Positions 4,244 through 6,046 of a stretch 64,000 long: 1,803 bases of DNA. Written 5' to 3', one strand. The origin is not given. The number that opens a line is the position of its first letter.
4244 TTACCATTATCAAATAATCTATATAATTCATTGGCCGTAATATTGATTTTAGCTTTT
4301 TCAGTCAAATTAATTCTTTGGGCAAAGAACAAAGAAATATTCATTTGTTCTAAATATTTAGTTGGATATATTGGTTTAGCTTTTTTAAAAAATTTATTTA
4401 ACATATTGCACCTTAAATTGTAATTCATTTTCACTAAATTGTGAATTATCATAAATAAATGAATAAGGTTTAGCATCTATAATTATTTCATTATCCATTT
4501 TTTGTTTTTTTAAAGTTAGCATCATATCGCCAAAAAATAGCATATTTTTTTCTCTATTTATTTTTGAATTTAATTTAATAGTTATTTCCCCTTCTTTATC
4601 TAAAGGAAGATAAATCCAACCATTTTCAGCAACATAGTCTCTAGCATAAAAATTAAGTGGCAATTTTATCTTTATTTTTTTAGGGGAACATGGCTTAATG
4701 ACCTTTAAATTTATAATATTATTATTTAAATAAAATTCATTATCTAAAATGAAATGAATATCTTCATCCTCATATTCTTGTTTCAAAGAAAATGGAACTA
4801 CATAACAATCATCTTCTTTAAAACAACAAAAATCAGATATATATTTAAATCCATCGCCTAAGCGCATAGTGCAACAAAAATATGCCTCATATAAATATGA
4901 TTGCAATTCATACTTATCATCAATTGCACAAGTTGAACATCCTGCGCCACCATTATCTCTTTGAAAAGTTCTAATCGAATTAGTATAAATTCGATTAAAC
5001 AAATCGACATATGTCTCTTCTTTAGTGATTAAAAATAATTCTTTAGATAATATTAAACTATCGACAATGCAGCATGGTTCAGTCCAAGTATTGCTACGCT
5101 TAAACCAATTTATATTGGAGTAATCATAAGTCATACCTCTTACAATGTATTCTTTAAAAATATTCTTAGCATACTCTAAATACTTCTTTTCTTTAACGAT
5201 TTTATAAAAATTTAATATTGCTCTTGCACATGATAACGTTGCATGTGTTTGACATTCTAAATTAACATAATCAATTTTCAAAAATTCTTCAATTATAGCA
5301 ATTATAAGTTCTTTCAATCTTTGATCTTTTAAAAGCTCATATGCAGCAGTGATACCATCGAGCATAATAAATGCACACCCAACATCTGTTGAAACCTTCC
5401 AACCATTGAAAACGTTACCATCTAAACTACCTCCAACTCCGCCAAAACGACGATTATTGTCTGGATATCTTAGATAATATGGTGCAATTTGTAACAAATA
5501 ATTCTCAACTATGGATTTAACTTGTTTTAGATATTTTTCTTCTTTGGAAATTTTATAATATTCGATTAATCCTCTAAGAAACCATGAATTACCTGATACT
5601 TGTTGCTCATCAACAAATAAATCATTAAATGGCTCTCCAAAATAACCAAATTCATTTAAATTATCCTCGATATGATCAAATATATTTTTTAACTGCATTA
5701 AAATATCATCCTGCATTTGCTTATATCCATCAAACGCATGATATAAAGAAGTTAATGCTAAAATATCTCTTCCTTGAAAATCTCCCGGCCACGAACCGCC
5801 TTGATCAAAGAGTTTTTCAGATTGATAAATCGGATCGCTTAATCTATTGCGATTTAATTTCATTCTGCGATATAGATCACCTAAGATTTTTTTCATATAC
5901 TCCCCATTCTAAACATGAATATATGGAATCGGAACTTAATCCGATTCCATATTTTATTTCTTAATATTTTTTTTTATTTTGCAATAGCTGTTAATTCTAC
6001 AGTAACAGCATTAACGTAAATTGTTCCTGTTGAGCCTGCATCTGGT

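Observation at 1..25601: A 25-kb rhamnose-glycan utilisation supercluster that ties a GH78 rhamnosidase, surface beta-helix enzymes, an ATPase-less ABC importer, an orphan MsmX-type ATPase and rhaBAD into one functional unit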

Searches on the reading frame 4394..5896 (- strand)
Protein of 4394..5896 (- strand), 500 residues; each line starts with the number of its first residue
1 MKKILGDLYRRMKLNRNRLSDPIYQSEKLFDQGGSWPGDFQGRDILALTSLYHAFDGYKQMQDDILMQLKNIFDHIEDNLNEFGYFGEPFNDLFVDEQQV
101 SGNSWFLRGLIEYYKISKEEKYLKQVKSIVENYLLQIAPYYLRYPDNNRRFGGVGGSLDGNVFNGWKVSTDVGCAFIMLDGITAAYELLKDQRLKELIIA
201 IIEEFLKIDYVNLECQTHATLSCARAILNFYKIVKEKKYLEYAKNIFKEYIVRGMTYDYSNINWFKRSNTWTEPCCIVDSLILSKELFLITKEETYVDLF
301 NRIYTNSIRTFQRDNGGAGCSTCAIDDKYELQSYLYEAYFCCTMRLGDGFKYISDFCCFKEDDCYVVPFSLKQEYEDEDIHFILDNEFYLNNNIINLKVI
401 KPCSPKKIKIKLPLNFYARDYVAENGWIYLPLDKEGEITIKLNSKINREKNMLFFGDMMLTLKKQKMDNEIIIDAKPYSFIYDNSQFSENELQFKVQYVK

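Call 3: search_protein_families(library=pfam, proteins=[window:4394-5896:-], max_evalue=0.01)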
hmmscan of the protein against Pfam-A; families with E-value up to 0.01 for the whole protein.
window:4394-5896:- (500 aa): 2 families
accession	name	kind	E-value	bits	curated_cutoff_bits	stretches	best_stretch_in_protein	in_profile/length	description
PF07944.18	Beta-AFase-like_GH127_cat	-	7.1e-09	35.6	24.9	1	229-344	237-365/376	Beta-L-arabinofuranosidase, GH127 catalytic domain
PF07470.19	Glyco_hydro_88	-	0.00016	21.3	26.6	0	225-265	36-69/352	Glycosyl Hydrolase Family 88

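Call 13: search_solved_structures(query=window:4394-5896:-, max_evalue=0.1)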
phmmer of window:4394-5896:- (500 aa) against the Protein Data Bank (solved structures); distinct sequences matched with E-value up to 0.1: 0.

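Call 26: find_homologous_proteins(query=window:4394-5896:-, max_evalue=0.001)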
Query window:4394-5896:- (500 aa): 1758 proteins with E <= 0.001 among 8000 candidates; the best 120 are listed.
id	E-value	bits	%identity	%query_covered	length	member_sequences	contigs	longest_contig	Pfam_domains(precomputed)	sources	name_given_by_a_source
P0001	0.0e+0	1142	99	100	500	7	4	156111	PF07944.19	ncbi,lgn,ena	-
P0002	1.2e-198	680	59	100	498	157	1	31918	PF07944.19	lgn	-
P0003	3.6e-198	678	60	100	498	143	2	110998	PF07944.19,PF06662.20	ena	-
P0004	1.4e-189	650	58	100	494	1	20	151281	PF07944.19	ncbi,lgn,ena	-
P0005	3.4e-189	648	57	100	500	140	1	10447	PF07944.19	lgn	-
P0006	4.5e-189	648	58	100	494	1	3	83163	PF07944.19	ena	-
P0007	5.1e-189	648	58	100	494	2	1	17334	PF07944.19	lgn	-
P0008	6.5e-189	647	58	100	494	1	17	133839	PF07944.19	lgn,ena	-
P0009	8.5e-189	647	58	100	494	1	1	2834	PF07944.19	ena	-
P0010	3.0e-188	645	58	100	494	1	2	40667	PF07944.19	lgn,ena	-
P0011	3.7e-188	645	58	100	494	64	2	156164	PF07944.19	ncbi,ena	-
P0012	9.7e-188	644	58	100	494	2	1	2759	PF07944.19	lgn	-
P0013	5.3e-180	618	54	100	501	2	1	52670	PF07944.19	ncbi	-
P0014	7.1e-180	618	55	100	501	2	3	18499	PF07470.20,PF07944.19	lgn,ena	-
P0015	3.6e-174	599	53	100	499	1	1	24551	PF07944.19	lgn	-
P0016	1.4e-171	590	56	100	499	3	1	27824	PF07944.19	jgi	-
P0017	6.2e-171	588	53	100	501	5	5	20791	PF07944.19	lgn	-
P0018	7.4e-170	585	54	100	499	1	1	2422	PF07944.19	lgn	-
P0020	5.8e-169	582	53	100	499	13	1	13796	PF07470.20,PF07944.19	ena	-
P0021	6.9e-169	581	55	100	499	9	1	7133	PF07944.19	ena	-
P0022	1.7e-168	580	53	96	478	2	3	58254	PF07944.19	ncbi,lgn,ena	-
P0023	7.1e-166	571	54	100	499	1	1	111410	PF07470.20,PF07944.19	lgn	-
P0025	7.9e-164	565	53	100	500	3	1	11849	PF07470.20,PF07944.19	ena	-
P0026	6.9e-163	562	52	100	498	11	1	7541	PF07944.19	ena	-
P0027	2.4e-162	560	52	100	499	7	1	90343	PF07944.19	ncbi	-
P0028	3.1e-162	559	51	100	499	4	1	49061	PF07944.19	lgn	-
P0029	6.4e-162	558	52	96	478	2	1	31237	PF07944.19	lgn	-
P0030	3.1e-161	556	51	100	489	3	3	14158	PF07470.20,PF07944.19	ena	-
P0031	5.5e-161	555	52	100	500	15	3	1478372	PF07944.19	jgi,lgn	jgi:hypothetical protein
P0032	7.5e-160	552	53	100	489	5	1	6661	PF07944.19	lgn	-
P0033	9.3e-160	551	52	100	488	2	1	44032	PF07470.20,PF07944.19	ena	-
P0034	2.1e-157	543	49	100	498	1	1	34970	PF07470.20,PF07944.19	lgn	-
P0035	3.8e-157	543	49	100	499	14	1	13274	PF07470.20,PF07944.19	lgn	-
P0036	7.6e-154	532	51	100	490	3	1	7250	PF07470.20,PF07944.19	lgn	-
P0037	3.2e-150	520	49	100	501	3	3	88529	PF07470.20,PF07944.19,PF06662.20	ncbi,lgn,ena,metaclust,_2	metaclust:\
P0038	6.9e-150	519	48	100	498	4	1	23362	PF07944.19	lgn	-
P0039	4.2e-149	516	49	97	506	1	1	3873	PF07470.20,PF07944.19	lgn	-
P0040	4.8e-148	513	49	94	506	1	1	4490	PF07470.20,PF07944.19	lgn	-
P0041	2.0e-147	511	48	100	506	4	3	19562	PF07470.20,PF07944.19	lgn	-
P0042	1.1e-145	505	47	97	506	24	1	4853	PF07470.20,PF07944.19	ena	-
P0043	1.3e-144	501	47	96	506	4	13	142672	PF07470.20,PF07944.19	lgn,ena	-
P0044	1.9e-143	497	47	97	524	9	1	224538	PF07470.20,PF07944.19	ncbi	-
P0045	4.7e-142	493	46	98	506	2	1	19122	PF07470.20,PF07944.19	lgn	-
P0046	1.6e-140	488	47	99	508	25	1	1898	PF07470.20,PF07944.19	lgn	-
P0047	2.3e-140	487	50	91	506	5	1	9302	PF07944.19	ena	-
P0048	3.6e-139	483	45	99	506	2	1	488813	PF07470.20,PF07944.19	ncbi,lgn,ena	-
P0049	5.4e-138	479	47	93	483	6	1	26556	PF07944.19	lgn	-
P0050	6.5e-138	479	45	100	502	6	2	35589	PF07944.19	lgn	-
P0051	4.1e-137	477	48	93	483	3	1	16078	PF07944.19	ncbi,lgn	-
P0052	5.6e-136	473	46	98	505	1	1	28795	PF07944.19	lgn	-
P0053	5.7e-136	473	44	99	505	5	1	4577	PF07944.19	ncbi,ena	-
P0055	7.3e-136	472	46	98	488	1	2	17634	PF07944.19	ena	-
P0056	5.6e-135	470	47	92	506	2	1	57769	PF07944.19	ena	-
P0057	3.4e-134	467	46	96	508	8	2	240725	PF07470.20,PF07944.19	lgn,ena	-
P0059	2.2e-133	464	44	100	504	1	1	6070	PF07944.19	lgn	-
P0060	1.0e-132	462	44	98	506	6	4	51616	PF07944.19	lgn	-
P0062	8.9e-130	452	43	98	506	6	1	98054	PF07944.19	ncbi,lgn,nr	ncbi:MAG: glycoside hydrolase family 127 protein [Candidatus Enteromonas sp.]|nr:glycoside hydrolase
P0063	1.9e-129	451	46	93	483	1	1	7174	PF07470.20,PF07944.19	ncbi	-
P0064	2.2e-129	451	44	100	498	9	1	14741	PF07944.19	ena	-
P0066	1.6e-128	448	46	92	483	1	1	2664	PF07470.20,PF07944.19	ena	-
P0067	1.9e-128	448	43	98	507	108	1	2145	PF07944.19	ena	-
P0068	6.0e-128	446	43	96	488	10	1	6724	PF07944.19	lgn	-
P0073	4.6e-125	437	44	99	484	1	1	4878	PF07944.19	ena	-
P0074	5.3e-125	437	41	97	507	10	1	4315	PF07470.20,PF07944.19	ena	-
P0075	1.2e-124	435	43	99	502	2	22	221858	PF07944.19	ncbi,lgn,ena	-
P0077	3.0e-124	434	44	89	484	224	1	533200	PF07944.19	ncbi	-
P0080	8.2e-124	433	45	99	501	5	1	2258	PF07470.20,PF07944.19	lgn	-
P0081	8.7e-124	433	44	98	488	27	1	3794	PF07944.19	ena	-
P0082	9.8e-124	432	43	97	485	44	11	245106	PF07944.19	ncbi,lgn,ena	-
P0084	3.6e-122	427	43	97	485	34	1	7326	PF07944.19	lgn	-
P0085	4.9e-122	427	44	97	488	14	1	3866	PF07944.19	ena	-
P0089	5.7e-121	423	43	98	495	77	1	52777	PF07944.19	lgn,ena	-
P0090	9.1e-121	423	45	94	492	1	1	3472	PF07944.19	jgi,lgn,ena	-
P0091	3.9e-120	421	43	99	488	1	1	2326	PF07470.20,PF07944.19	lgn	-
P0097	5.5e-118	413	43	99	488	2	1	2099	PF07944.19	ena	-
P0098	1.2e-117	412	41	97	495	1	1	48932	PF07944.19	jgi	-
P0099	1.5e-117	412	42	97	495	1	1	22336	PF07944.19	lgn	-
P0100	1.7e-117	412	41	99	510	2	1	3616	PF07470.20,PF07944.19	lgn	-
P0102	2.6e-117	411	43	93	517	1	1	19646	PF07944.19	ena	-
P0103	2.3e-116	408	43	93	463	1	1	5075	PF07944.19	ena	-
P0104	2.4e-116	408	41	100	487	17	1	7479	PF07944.19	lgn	-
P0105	1.0e-115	406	40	100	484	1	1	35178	PF07944.19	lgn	-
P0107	3.7e-115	404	41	99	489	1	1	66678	PF07944.19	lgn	-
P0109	2.1e-114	402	42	97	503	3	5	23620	PF07944.19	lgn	-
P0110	7.7e-114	400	42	98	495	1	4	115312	PF07944.19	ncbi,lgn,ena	-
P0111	8.5e-114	400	42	99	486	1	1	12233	PF07944.19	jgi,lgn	-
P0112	9.2e-114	400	42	96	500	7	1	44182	PF07470.20,PF07944.19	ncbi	-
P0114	1.4e-113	399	42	99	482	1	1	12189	PF07944.19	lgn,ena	-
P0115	8.4e-112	393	44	89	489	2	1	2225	PF07944.19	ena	-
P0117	1.2e-111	393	48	73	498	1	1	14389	PF07944.19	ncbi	-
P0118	3.7e-111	391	42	96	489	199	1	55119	PF07944.19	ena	-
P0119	7.4e-111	390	42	92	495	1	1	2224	PF07944.19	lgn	-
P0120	1.0e-110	390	43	92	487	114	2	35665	PF07470.20,PF07944.19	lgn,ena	-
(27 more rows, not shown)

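Call 27: find_encoding_contigs(protein=P0001, flank=10000, max_places=3)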
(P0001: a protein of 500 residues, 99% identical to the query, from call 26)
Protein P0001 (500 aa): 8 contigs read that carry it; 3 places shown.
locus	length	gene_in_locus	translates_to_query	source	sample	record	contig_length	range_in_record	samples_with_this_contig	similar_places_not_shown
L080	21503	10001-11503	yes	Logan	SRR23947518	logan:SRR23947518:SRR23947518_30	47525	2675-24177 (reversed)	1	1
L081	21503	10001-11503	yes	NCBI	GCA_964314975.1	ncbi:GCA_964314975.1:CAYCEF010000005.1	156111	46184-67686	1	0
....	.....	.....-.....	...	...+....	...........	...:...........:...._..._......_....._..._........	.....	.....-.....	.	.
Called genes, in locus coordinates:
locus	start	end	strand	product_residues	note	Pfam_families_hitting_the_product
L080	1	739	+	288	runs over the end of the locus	PF00528:BPD_transp_1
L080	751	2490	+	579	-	-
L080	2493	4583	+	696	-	PF13229:Beta_helix (faint)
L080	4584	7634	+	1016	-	PF02368:Big_2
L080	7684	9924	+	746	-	PF02368:Big_2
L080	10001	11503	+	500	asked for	PF07944:Beta-AFase-like_GH127_cat (faint)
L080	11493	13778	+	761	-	PF17389:Bac_rhamnosid6H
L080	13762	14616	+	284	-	PF10114:PocR, PF12833:HTH_18, PF00165:HTH_AraC (weak)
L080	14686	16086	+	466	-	PF02952:Fucose_iso_C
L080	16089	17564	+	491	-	PF00370:FGGY_N, PF02782:FGGY_C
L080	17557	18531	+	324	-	PF14486:DUF4432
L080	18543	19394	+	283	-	PF01116:F_bP_aldolase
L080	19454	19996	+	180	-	PF01885:PTS_2-RNA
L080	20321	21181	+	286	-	PF01116:F_bP_aldolase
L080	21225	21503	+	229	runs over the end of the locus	PF06271:RDD (weak)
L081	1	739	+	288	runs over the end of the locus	PF00528:BPD_transp_1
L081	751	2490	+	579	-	-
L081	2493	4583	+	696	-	PF13229:Beta_helix (faint)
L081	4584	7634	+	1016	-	PF02368:Big_2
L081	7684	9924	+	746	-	PF02368:Big_2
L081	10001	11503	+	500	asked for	PF07944:Beta-AFase-like_GH127_cat (faint)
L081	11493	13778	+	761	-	PF17389:Bac_rhamnosid6H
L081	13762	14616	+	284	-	PF10114:PocR, PF12833:HTH_18, PF00165:HTH_AraC (weak)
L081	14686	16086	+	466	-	PF02952:Fucose_iso_C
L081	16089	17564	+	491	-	PF00370:FGGY_N, PF02782:FGGY_C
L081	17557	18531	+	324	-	PF14486:DUF4432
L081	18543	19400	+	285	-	PF01116:F_bP_aldolase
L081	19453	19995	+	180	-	PF01885:PTS_2-RNA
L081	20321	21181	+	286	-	PF01116:F_bP_aldolase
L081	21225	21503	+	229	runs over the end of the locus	PF06271:RDD (weak)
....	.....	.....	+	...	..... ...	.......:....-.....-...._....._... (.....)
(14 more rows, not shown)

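Call 28: find_encoding_contigs(protein=P0062, flank=10000, max_places=2)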
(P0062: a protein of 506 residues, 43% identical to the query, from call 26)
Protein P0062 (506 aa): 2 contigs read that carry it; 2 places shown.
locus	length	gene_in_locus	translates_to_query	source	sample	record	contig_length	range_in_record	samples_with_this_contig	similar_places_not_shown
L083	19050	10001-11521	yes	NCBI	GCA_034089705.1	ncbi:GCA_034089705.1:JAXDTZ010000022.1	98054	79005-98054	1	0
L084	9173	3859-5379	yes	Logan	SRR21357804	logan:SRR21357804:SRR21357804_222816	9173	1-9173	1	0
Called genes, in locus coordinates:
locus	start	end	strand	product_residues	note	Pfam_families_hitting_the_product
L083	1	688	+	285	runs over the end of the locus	PF00528:BPD_transp_1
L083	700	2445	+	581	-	-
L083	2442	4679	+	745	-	PF02368:Big_2 (weak), PF13229:Beta_helix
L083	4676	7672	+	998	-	PF02368:Big_2, PF22359:Big-like (weak)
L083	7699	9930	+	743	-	PF02368:Big_2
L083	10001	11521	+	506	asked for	PF07944:Beta-AFase-like_GH127_cat (weak)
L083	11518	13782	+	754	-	PF17389:Bac_rhamnosid6H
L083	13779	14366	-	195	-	PF13338:AbiEi_4 (weak)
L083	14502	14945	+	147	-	PF00572:Ribosomal_L13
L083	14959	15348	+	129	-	PF00380:Ribosomal_S9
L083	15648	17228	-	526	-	-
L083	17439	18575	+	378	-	-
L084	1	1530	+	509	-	?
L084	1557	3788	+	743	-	PF02368:Big_2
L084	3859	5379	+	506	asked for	PF07944:Beta-AFase-like_GH127_cat (weak)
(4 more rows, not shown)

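Call 29: search_protein_families(library=ncbifam, proteins=[L081:14686-16086:+, L081:16089-17564:+, L081:17557-18531:+, L081:18543-19400:+, L081:20321-21181:+, window:4394-5896:-], max_evalue=0.001)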
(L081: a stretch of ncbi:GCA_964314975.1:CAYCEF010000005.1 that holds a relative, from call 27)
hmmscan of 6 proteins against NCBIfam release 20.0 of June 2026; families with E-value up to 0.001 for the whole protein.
L081:14686-16086:+ (466 aa): 1 family
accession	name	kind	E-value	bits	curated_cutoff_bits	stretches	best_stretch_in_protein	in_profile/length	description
NF048012.1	SlpQosIsomSftI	equivalog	1e-27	97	700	1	64-454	53-433/443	sulfoquinovose isomerase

L081:16089-17564:+ (491 aa): 12 families
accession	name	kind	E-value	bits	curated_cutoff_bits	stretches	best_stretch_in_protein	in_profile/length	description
TIGR01312.1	XylB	equivalog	1.5e-74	251.3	380.25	1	5-482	2-480/481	xylulokinase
TIGR01311.1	glycerol_kin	equivalog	3.9e-47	160.7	590.35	1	4-469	4-478/496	glycerol kinase GlpK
NF000756.0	PRK00047.1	subfamily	5.9e-45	153.5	498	1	5-480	9-489/502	glycerol kinase GlpK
TIGR02628.1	fuculo_kin_coli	equivalog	3.6e-44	151.5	470.9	1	65-463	71-464/465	L-fuculokinase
TIGR01314.1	gntK_FGGY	equivalog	3.4e-40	138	648.55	1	5-476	4-484/505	gluconokinase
NF008187.0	PRK10939.1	equivalog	2.3e-37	128.8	528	1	49-490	60-508/521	autoinducer-2 kinase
NF011601.0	PRK15027.1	equivalog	5.5e-37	127.3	912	1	2-485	1-479/484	xylulokinase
NF003154.0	PRK04123.1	equivalog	7.3e-30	104.2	428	2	320-483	367-535/554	ribulokinase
TIGR02627.1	rhamnulo_kin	equivalog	9.8e-27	93.6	527.95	1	38-422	40-417/454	rhamnulokinase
TIGR01315.1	5C_CHO_kinase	subfamily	1.5e-23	83.3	408.7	2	326-482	374-534/541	FGGY family pentulose kinase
NF007925.0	PRK10640.1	equivalog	4.5e-22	78.1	639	1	37-437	45-440/489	rhamnulokinase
TIGR01234.1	L-ribulokinase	equivalog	5.6e-21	74.9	583.25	1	324-482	367-527/536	ribulokinase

L081:17557-18531:+ (324 aa): 0 families

L081:18543-19400:+ (285 aa): 21 families
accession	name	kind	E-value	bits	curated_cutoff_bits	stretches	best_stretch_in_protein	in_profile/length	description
NF009497.0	PRK12857.1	equivalog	8.9e-76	254.8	423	1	1-265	2-267/284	class II fructose-1,6-bisphosphate aldolase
NF005288.0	PRK06806.1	equivalog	3.2e-74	249.7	396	1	2-232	3-230/281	class II fructose-bisphosphate aldolase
TIGR01859.1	fruc_bis_ald_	equivalog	4.7e-73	246.4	343.05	1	2-273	1-273/282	class II fructose-1,6-bisphosphate aldolase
NF005284.0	PRK06801.1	equivalog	1.4e-72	244.4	406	1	2-260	3-261/286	ketose 1,6-bisphosphate aldolase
TIGR00167.1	cbbA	subfamily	8.3e-72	242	215.6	1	1-247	2-253/290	ketose-bisphosphate aldolase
NF009374.0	PRK12737.1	subfamily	1.8e-71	240.5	383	1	2-231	3-231/284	tagatose-bisphosphate aldolase subunit GatY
NF006626.0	PRK09195.1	subfamily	2.8e-68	230.1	384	1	2-232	3-232/284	tagatose-bisphosphate aldolase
NF006042.0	PRK08185.1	subfamily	1.8e-64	217.9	405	1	1-276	1-278/287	hypothetical protein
TIGR01858.1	tag_bisphos_ald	equivalog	8.5e-64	215.4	443.55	1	5-231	4-229/282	tagatose bisphosphate family class II aldolase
NF005943.0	PRK07998.1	equivalog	1.7e-58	198.4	364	1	2-242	3-239/283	class II aldolase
NF005823.0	PRK07709.1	equivalog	1.6e-56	192.2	545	1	2-255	3-256/285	class II fructose-bisphosphate aldolase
NF006376.0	PRK08610.1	equivalog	4.8e-53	180.7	527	1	2-255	3-256/286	class II fructose-bisphosphate aldolase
NF009375.0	PRK12738.1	equivalog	1.7e-49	168.5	542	1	3-231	4-231/286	tagatose-bisphosphate aldolase subunit KbaY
NF004493.0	PRK05835.1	equivalog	3e-47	161.3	558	1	1-216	1-218/307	class II fructose-bisphosphate aldolase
NF005481.0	PRK07084.1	equivalog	4e-45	154.4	511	1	2-221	12-238/324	class II fructose-bisphosphate aldolase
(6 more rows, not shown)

L081:20321-21181:+ (286 aa): 20 families
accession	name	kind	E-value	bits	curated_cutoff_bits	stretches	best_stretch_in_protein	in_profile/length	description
NF005823.0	PRK07709.1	equivalog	2.3e-110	368.9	545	1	1-284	1-285/285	class II fructose-bisphosphate aldolase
TIGR01859.1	fruc_bis_ald_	equivalog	5e-110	367.6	343.05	1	5-284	3-282/282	class II fructose-1,6-bisphosphate aldolase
NF006376.0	PRK08610.1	equivalog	5.8e-108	361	527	1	1-284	1-285/286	class II fructose-bisphosphate aldolase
TIGR00167.1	cbbA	subfamily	3.6e-97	325.2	215.6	1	2-284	2-290/290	ketose-bisphosphate aldolase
NF009374.0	PRK12737.1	subfamily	2e-86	289.5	383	1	3-283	3-283/284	tagatose-bisphosphate aldolase subunit GatY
NF009497.0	PRK12857.1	equivalog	1.5e-84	283.6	423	1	1-284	1-284/284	class II fructose-1,6-bisphosphate aldolase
NF006626.0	PRK09195.1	subfamily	3.4e-82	275.8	384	1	2-284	2-284/284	tagatose-bisphosphate aldolase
TIGR01858.1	tag_bisphos_ald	equivalog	2.8e-77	259.6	443.55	1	6-284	4-282/282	tagatose bisphosphate family class II aldolase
NF005590.0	PRK07315.1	equivalog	6.4e-73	245.6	443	1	4-284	4-293/293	class II fructose-bisphosphate aldolase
NF006042.0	PRK08185.1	subfamily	1e-66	225.2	405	1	3-285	2-285/287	hypothetical protein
NF005943.0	PRK07998.1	equivalog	7.4e-65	219.2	364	1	1-277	1-274/283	class II aldolase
NF004493.0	PRK05835.1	equivalog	3.7e-64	216.9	558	2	7-219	6-221/307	class II fructose-bisphosphate aldolase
NF009375.0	PRK12738.1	equivalog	3.8e-64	216.6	542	1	4-283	4-283/286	tagatose-bisphosphate aldolase subunit KbaY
NF005288.0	PRK06806.1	equivalog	6.1e-64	216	396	1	1-251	1-249/281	class II fructose-bisphosphate aldolase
NF005284.0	PRK06801.1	equivalog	4.6e-60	203.4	406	1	1-284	1-286/286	ketose 1,6-bisphosphate aldolase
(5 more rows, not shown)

window:4394-5896:- (500 aa): 0 families

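Call 31: find_encoding_contigs(protein=P0077, flank=10000, max_places=2)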
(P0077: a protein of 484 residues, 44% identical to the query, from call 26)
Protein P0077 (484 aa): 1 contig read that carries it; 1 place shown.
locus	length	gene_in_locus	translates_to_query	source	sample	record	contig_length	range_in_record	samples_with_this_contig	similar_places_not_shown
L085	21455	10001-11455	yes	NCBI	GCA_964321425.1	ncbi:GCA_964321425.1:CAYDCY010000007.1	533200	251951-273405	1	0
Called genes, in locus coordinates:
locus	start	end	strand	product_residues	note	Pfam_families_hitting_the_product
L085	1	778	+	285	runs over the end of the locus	PF00528:BPD_transp_1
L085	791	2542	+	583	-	-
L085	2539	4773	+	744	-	PF02368:Big_2, PF13229:Beta_helix (weak)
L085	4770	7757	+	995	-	PF02368:Big_2, PF26918:Ig_Eae (weak)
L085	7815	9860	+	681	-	-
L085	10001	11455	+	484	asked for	PF07944:Beta-AFase-like_GH127_cat (weak)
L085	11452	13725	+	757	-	PF17389:Bac_rhamnosid6H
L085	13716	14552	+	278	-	PF10114:PocR, PF12833:HTH_18, PF00165:HTH_AraC (weak)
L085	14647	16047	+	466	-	PF02952:Fucose_iso_C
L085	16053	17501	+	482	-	PF00370:FGGY_N, PF02782:FGGY_C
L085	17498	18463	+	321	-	PF14486:DUF4432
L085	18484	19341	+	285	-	PF01116:F_bP_aldolase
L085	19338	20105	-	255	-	PF00072:Response_reg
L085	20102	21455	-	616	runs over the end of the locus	PF06580:His_kinase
